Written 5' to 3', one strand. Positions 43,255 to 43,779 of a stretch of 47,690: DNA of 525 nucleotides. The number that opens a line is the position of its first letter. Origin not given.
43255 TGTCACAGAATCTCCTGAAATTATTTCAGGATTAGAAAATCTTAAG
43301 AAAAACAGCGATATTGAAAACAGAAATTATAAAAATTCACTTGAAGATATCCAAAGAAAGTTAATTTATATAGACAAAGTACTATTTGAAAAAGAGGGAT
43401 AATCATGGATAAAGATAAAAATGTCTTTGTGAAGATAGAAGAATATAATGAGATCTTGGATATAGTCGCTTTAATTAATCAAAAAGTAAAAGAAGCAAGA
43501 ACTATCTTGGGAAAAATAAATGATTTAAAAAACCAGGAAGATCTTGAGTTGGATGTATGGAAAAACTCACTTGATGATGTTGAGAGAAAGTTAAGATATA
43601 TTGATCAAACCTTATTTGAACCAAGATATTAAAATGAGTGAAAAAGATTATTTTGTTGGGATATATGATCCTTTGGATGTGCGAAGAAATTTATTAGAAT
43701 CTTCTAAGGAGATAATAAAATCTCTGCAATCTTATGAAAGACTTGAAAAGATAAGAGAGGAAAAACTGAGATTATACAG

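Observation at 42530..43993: Translationally coupled trio of uncharacterised coiled-coil proteins, two sharing a ~66-aa domain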

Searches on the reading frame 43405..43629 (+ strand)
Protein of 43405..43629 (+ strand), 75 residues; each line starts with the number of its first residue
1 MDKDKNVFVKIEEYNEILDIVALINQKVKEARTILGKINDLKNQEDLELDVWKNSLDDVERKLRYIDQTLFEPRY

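Call 4: search_protein_families(library=pfam, proteins=[window:43405-43629:+], max_evalue=1)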
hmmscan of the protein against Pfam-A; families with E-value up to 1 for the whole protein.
window:43405-43629:+ (75 aa): 3 families
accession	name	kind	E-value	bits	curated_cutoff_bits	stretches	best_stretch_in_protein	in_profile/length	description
PF05531.17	NPV_P10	-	0.096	13.6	29.8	1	17-71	9-66/75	Nucleopolyhedrovirus P10 protein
PF22551.1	TY-Chap1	-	0.15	12.1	27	1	5-44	34-73/132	T3SS (YopN, CesT) and YbjN peptide-binding chaperone 1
PF23621.1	BP74_N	-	0.17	12.2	27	1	4-40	12-48/114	BP74 N-terminal domain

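Call 24: find_homologous_proteins(query=A2, max_evalue=0.01)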
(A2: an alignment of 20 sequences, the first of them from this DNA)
Query A2 (20 sequences) (75 aa, profile of the alignment): 1394 proteins with E <= 0.01 among 5533 candidates; the best 120 are listed.
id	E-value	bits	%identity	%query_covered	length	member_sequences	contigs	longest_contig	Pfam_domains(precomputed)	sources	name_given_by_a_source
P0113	3.9e-37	144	85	100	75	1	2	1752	-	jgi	jgi:hypothetical protein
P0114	8.3e-37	143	84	100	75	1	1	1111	-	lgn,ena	-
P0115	1.3e-36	142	73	100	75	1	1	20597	-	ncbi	ncbi:MAG: hypothetical protein V1859_06580 [archaeon]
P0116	3.4e-36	141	73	100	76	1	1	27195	-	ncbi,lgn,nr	ncbi:hypothetical protein JXB41_05655 [Candidatus Woesearchaeota archaeon]|nr:hypothetical protein [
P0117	3.4e-36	141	73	100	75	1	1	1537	-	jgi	jgi:hypothetical protein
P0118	3.5e-36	141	84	100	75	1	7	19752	-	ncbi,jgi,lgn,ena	jgi:hypothetical protein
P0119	4.1e-36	141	83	100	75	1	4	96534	-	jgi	jgi:flagellar hook-associated protein FlgK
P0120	5.2e-36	140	84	100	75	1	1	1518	-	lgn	-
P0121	5.9e-36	140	84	100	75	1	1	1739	-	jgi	jgi:hypothetical protein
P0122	6.0e-36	140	84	100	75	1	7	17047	-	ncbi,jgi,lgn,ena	-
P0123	6.4e-36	140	84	100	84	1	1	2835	-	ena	-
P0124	6.5e-36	140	81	100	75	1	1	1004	-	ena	-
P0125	7.6e-36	140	72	99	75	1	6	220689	-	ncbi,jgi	-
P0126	7.7e-36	140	84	100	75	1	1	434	-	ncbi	-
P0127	7.7e-36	140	79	100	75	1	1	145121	-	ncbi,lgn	-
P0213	3.9e-33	131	75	100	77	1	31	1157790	-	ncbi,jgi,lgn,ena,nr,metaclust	ncbi:hypothetical protein QT06_C0001G0575 [archaeon GW2011_AR15]|nr:hypothetical protein QT06_C0001G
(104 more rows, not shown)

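Call 32: predict_structure(alignment_id=A5)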
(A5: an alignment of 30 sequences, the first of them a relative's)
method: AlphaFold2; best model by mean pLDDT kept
length: 75 residues; sequences in the alignment: 30
mean_pLDDT: 86.0   pTM: 0.44
mean pLDDT of the five models: 86.0, 84.1, 83.6, 80.5, 79.7
residues with pLDDT >= 90: 44; 70-90: 20; 50-70: 11; < 50: 0
segments of 3 or more residues with pLDDT < 50: none
pLDDT, mean of each block of 10 residues (from residue 1): 65 85 93 93 93 94 86 68
secondary structure, 60 per line:
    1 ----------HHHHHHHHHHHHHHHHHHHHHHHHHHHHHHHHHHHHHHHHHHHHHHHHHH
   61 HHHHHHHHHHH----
elements in order: H11-71

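Call 40: search_protein_representatives(alignment_id=A5)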
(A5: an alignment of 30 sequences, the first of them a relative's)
Query: 30 sequences, 246 profile positions. Proteins with E-value up to 0.001 (for the whole library): 2645; up to 1e-10: 996; up to 1e-30: 43. The best 150 are listed.
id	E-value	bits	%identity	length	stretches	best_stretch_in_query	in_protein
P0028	1.6e-67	244.9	-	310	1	1-244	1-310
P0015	3.1e-66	240.7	-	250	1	1-245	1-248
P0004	3.7e-65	237.2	-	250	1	1-245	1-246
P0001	9.3e-65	235.8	-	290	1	1-245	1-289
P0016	3.4e-61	224.2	-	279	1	1-243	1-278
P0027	2.1e-53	198.6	-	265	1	1-245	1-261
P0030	2.4e-53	198.5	-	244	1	1-245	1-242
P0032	2.5e-52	195.1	-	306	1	1-244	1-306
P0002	2.1e-51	192.1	-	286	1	1-245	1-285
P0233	4.2e-51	191.1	-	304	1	1-243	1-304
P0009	5.0e-51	190.9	-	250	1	1-245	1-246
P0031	3.3e-47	178.4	-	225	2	99-245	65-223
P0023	9.5e-47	176.9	-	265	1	1-244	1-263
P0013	2.3e-43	165.8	-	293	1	1-243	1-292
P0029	8.4e-43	163.9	-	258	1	1-245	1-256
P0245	3.8e-32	129.0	-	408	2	25-244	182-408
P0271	5.8e-24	102.2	-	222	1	170-244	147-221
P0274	1.2e-23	101.2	-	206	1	165-244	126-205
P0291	1.6e-21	94.2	-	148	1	160-244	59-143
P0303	3.8e-21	93.0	-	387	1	45-244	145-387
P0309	7.4e-21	92.0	-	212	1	173-244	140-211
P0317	2.3e-20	90.4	-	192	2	169-243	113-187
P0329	4.9e-20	89.4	-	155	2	175-243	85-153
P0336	1.0e-19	88.3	-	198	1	174-244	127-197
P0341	1.7e-19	87.6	-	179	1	163-243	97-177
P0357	6.5e-19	85.7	-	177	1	175-244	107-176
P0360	7.4e-19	85.5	-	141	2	175-243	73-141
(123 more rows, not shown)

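Call 42: find_encoding_contigs(protein=P0309, flank=7000, max_places=3)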
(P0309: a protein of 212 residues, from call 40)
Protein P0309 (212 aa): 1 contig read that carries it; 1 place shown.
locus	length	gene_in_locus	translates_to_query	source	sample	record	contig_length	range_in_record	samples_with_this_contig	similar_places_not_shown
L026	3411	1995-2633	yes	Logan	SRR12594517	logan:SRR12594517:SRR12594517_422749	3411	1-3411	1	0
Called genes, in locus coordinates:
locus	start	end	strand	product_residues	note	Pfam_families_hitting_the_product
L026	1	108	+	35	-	?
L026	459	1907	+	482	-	PF13537:GATase_7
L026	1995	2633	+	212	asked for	-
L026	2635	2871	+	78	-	-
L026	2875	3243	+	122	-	-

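Call 44: find_encoding_contigs(protein=P0213, flank=8000, max_places=1)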
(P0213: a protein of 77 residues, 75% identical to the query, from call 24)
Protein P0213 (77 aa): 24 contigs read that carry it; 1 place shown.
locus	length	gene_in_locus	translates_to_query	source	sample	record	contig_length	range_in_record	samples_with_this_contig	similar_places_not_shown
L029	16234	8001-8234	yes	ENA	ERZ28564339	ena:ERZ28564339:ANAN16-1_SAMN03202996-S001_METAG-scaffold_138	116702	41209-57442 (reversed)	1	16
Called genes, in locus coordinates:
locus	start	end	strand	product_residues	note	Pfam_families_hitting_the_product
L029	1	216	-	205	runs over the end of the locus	PF16100:RMI2 (weak), PF01336:tRNA_anti-codon (weak)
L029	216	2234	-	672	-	PF17207:MCM_OB, PF00493:MCM, PF07728:AAA_5, PF01078:Mg_chelatase (weak), PF17855:MCM_lid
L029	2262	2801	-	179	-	PF00352:TBP, PF11858:DUF3378 (faint), PF00352:TBP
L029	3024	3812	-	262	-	PF01256:Carb_kinase, PF08543:Phos_pyr_kin (weak)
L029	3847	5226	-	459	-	-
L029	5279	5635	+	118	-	-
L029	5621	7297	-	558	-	PF00932:LTD (weak)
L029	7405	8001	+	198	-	-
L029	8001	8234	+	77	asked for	-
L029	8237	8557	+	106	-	-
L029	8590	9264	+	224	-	PF00535:Glycos_transf_2, PF13641:Glyco_tranf_2_3 (weak)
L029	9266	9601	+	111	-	PF10066:DUF2304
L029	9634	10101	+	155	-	PF22811:Zn_ribbon_NrdR, PF03477:ATP-cone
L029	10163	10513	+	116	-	-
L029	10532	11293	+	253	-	PF02463:SMC_N (weak), PF00005:ABC_tran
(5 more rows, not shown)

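Call 52: search_solved_structures(query=A2, max_evalue=10)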
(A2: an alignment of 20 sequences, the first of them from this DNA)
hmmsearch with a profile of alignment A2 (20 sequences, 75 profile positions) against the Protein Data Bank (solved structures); distinct sequences matched with E-value up to 10: 18.
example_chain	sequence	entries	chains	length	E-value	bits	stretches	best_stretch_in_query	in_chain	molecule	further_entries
4bgv_A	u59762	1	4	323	0.0028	20.8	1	30-63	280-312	MALATE DEHYDROGENASE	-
2mw4_A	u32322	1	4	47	0.093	16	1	6-32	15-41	Transcription factor protein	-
7n3t_C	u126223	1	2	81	0.24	14.6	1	25-64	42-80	Designed TrkA-binding miniprotein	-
9dt9_A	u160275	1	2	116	0.29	14.4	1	28-64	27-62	231_C2_TrkA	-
3r7p_A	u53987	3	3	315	0.51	13.6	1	3-43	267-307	Ribosomal protein 3/homing endonuclease-like fusion protein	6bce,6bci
6bcf_D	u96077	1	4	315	0.51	13.6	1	3-43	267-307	Ribosomal protein 3/homing endonuclease-like fusion protein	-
6bcg_D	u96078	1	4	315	0.51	13.6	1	3-43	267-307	Ribosomal protein 3/homing endonuclease-like fusion protein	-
6bch_A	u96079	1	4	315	0.51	13.6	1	3-43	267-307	Ribosomal protein 3/homing endonuclease-like fusion protein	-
6bcn_A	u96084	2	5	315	0.51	13.6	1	3-43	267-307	Ribosomal protein 3/homing endonuclease-like fusion protein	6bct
8jnt_A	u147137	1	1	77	1.2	12.4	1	33-67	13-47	RxLR19781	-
5yl9_A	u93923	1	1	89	1.2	12.4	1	11-57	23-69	Spike glycoprotein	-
7ung_C0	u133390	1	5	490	1.8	11.8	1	11-56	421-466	Tektin-3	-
2yv5_A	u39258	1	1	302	2.1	11.6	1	10-54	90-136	YjeQ protein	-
5le2_A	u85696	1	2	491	2.5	11.4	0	52-72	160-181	DDD_D12_15_D12_15_D12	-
6m3p_A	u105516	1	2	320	4.5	10.6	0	36-67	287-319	Spectrin beta chain, non-erythrocytic 1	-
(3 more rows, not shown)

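Call 56: search_protein_families(library=pfam, alignment_id=A5, max_evalue=1)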
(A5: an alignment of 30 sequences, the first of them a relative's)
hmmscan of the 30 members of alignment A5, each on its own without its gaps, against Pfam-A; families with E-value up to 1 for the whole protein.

A. member 1, P0147 (75 aa): 3 families
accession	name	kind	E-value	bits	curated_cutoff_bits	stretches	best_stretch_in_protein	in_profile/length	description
PF05531.17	NPV_P10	-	0.096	13.6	29.8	1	17-71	9-66/75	Nucleopolyhedrovirus P10 protein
PF22551.1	TY-Chap1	-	0.15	12.1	27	1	5-44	34-73/132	T3SS (YopN, CesT) and YbjN peptide-binding chaperone 1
PF23621.1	BP74_N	-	0.17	12.2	27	1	4-40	12-48/114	BP74 N-terminal domain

B. families by the number of members that match (of 30 scanned): 31 families (the first 25 are shown)
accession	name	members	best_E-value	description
PF05531.17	NPV_P10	8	0.006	Nucleopolyhedrovirus P10 protein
PF06009.19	Laminin_II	4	0.017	Laminin Domain II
PF23831.1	DUF7201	4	0.047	Coiled-coil region of unknown function (DUF7201)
PF07361.16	Cytochrom_B562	3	0.057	Cytochrome b562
PF23621.1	BP74_N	3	0.067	BP74 N-terminal domain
PF22750.1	Sol_i_2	3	0.15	Ant venom allergen Sol i 2 family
PF23921.1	DUF7260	2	0.017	Domain of unknown function (DUF7260)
PF04210.18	MtrG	2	0.023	Tetrahydromethanopterin S-methyltransferase, subunit G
PF03095.20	PTPA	2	0.079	Phosphotyrosyl phosphate activator (PTPA) protein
PF05852.16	DUF848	2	0.13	Gammaherpesvirus protein of unknown function (DUF848)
PF25182.1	NonGDSL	2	0.24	Non-GDSL lipase-like family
PF05470.18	eIF-3c_N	1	0.0027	Eukaryotic translation initiation factor 3 subunit 8 N-terminus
PF06160.17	EzrA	1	0.0092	Septation ring formation regulator, EzrA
PF18915.5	DUF5667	1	0.02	Domain of unknown function (DUF5667)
PF04136.21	COG3_N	1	0.021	Conserved oligomeric Golgi complex subunit 3, N-terminal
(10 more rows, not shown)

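Call 58: search_protein_families(library=ncbifam, proteins=[window:43405-43629:+], max_evalue=0.1)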
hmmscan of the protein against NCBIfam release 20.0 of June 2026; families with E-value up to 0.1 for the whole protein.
window:43405-43629:+ (75 aa): 0 families

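Call 60: fold_search(model_id=the predicted structure, library=pdb)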
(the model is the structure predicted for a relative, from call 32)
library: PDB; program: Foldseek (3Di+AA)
matches with E <= 10: 0; with E <= 0.001: 0
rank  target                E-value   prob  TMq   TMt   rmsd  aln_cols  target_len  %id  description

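Call 64: find_encoding_contigs(protein=P0274, flank=8000, max_places=1)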
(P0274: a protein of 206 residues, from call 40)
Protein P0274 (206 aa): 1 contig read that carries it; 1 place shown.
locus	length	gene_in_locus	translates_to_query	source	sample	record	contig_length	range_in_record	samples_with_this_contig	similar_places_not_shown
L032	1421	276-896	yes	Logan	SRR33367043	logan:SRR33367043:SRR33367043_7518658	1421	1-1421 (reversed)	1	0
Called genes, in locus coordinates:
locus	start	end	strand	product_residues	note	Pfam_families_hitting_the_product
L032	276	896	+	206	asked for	-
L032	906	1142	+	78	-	-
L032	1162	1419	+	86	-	?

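Call 65: find_encoding_contigs(protein=P0329, flank=8000, max_places=1)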
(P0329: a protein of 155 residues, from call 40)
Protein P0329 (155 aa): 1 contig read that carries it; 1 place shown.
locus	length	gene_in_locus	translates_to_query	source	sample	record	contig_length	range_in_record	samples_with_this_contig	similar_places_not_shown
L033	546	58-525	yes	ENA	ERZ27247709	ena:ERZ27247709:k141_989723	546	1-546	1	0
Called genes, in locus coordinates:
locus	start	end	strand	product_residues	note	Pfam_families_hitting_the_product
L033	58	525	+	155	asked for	-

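Call 67: find_related_loci(query=A7, collection=metagenome_contigs, flank=10000)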
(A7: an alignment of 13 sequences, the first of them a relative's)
Query A7 (212 aa) in metagenome_contigs; peptide patterns used: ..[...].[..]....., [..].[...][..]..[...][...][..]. (x = any residue, [..] = any of these).
600 stretches matched a pattern (row limit reached: there are more); 13 encode a relative of the query (tblastn E <= 1e-3); 13 distinct loci.
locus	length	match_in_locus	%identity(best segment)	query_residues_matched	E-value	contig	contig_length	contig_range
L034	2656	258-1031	41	1-211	4e-33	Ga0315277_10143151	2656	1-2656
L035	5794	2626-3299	38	58-211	1e-25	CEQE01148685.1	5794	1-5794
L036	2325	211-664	55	140-212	8e-25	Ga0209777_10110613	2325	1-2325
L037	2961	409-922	48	116-211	1e-23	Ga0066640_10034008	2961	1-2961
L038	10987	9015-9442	53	145-211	2e-22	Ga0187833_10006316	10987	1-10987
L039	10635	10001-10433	56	145-210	4e-22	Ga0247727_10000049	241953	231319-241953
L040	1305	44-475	57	145-210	9e-21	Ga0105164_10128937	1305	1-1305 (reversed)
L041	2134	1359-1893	42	113-210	3e-18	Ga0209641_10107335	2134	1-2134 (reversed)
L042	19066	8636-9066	52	145-210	4e-17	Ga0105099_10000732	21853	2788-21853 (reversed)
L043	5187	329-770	58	145-211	8e-17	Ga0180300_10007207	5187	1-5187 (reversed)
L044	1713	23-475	50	145-210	8e-17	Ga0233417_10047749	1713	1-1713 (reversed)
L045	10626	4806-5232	48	145-212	2e-16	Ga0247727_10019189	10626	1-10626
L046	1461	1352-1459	58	168-203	1e-9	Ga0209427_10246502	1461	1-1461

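Call 69: search_protein_families(library=pfam, proteins=[L038:5922-6524:-, L038:4927-5919:-, L038:6626-7507:+, L038:7507-8442:+], max_evalue=0.001)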
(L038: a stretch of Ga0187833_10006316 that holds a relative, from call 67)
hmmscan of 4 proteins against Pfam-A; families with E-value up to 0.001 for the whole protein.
L038:5922-6524:- (200 aa): 0 families

L038:4927-5919:- (330 aa): 2 families
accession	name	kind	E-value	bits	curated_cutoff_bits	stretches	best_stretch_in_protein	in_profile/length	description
PF04079.22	SMC_ScpB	-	1.4e-30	106.4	27.4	1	7-150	2-152/160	Segregation and condensation complex subunit ScpB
PF22665.2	DUF6293_C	-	7.7e-05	23.5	27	1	115-142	66-93/101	DUF6293 C-terminal winged helix domain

L038:6626-7507:+ (293 aa): 2 families
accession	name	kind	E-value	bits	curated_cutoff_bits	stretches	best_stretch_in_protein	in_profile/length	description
PF13522.11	GATase_6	-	0.00041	20.8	27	1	103-170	12-74/130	Glutamine amidotransferase domain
PF13537.11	GATase_7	-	0.00045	20.7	25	0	116-170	8-59/123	Glutamine amidotransferase domain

L038:7507-8442:+ (311 aa): 1 family
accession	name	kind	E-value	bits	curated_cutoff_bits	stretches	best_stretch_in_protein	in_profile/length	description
PF00156.33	Pribosyltran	-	6.4e-07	29.3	26.3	1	51-175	18-124/158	Phosphoribosyl transferase domain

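Call 70: search_protein_families(library=pfam, proteins=[L042:7679-8251:+, L042:6484-7701:-], max_evalue=0.001)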
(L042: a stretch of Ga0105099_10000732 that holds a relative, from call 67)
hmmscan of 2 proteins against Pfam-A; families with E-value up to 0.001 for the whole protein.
L042:7679-8251:+ (190 aa): 0 families

L042:6484-7701:- (405 aa): 2 families
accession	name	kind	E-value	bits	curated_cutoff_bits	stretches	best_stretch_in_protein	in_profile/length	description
PF04079.22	SMC_ScpB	-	4.2e-31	108.1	27.4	1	20-163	2-152/160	Segregation and condensation complex subunit ScpB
PF22665.2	DUF6293_C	-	6.1e-05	23.8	27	1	127-154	65-92/101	DUF6293 C-terminal winged helix domain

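Call 97: list_cluster_members(proteins=[P0309, P0303, P0360, P0336, P0291, P0317, P0341, P0271, P0357, P0245])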
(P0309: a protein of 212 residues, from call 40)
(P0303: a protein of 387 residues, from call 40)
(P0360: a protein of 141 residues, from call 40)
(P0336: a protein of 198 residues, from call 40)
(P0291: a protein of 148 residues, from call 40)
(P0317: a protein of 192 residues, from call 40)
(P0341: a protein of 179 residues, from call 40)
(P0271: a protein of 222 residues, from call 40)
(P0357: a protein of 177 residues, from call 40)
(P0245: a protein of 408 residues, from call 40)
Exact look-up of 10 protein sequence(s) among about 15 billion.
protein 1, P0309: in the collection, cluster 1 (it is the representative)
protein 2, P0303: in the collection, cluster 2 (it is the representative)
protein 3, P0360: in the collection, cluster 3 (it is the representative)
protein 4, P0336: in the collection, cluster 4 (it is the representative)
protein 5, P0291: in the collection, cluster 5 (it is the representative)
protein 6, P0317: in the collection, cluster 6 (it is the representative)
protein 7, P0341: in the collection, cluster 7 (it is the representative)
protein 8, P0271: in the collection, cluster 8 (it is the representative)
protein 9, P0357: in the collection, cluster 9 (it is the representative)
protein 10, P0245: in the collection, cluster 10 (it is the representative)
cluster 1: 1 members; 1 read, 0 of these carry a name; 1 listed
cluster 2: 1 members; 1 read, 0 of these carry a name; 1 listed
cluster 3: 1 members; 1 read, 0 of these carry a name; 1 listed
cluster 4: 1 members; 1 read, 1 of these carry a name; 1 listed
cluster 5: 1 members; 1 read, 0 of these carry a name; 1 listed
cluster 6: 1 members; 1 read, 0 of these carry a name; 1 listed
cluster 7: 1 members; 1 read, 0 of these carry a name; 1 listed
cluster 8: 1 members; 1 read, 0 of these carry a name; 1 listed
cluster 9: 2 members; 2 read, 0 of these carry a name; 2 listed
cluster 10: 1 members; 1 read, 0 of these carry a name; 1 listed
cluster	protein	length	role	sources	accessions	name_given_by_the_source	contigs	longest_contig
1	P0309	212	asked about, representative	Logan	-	-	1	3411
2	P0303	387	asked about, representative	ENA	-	-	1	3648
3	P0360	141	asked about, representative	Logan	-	-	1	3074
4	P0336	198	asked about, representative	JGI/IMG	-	hypothetical protein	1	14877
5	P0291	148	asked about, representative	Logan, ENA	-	-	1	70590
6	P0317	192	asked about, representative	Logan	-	-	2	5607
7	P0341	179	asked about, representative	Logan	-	-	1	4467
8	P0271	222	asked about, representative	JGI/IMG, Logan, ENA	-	-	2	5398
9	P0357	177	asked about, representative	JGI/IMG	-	-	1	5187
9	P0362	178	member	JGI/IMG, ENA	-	-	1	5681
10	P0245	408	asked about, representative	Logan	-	-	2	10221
